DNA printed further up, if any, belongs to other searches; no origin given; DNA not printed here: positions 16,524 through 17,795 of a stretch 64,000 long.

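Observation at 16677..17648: Outer-membrane receptor continues ~320 codons past its canonical terminal Phe into two unrecognised tandem modules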

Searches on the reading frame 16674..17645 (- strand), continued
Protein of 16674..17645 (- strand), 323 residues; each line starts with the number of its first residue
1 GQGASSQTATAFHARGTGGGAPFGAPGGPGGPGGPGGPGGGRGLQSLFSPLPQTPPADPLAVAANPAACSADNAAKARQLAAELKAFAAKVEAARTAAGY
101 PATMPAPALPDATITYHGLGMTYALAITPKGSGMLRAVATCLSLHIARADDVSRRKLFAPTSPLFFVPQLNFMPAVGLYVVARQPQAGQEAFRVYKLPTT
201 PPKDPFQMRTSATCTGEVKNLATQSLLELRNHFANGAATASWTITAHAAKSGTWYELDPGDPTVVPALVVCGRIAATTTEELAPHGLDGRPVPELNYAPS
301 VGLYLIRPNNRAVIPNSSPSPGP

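Call 74: find_homologous_proteins(query=A2, max_evalue=0.001)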
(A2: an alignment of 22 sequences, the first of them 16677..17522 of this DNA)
Query A2 (22 sequences) (282 aa, profile of the alignment): 62 proteins with E <= 0.001 among 8000 candidates.
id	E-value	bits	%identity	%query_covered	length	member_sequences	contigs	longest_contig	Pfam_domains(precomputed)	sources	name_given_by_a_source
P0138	5.3e-92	326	68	98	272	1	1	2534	-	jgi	jgi:hypothetical protein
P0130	7.4e-91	322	73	93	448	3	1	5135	-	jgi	jgi:hypothetical protein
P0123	1.9e-90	321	76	93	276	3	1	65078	-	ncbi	ncbi:MAG: hypothetical protein WCC84_03895, partial [Candidatus Cybelea sp.]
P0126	1.5e-89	318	75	95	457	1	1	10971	-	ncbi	ncbi:MAG: TonB-dependent receptor, partial [Candidatus Cybelea sp.]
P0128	1.4e-88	315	74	94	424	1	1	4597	-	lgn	-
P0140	3.1e-88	314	67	92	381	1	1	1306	-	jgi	jgi:hypothetical protein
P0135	6.6e-88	313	72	93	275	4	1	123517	-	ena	-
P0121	6.8e-88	312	76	99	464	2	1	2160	-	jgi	jgi:hypothetical protein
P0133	1.1e-87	312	71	95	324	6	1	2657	-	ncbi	ncbi:MAG: hypothetical protein WBE83_07780, partial [Candidatus Cybelea sp.]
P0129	8.7e-87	309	75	95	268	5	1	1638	-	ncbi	ncbi:MAG: hypothetical protein WBE35_06860, partial [Candidatus Cybelea sp.]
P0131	1.4e-86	308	72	95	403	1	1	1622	-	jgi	jgi:hypothetical protein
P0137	2.3e-86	307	70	91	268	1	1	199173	-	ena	-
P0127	5.0e-86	306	78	93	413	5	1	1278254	-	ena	-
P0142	7.0e-86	306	64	92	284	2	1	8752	-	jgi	jgi:hypothetical protein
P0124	1.5e-85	305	73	99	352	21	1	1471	-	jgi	jgi:hypothetical protein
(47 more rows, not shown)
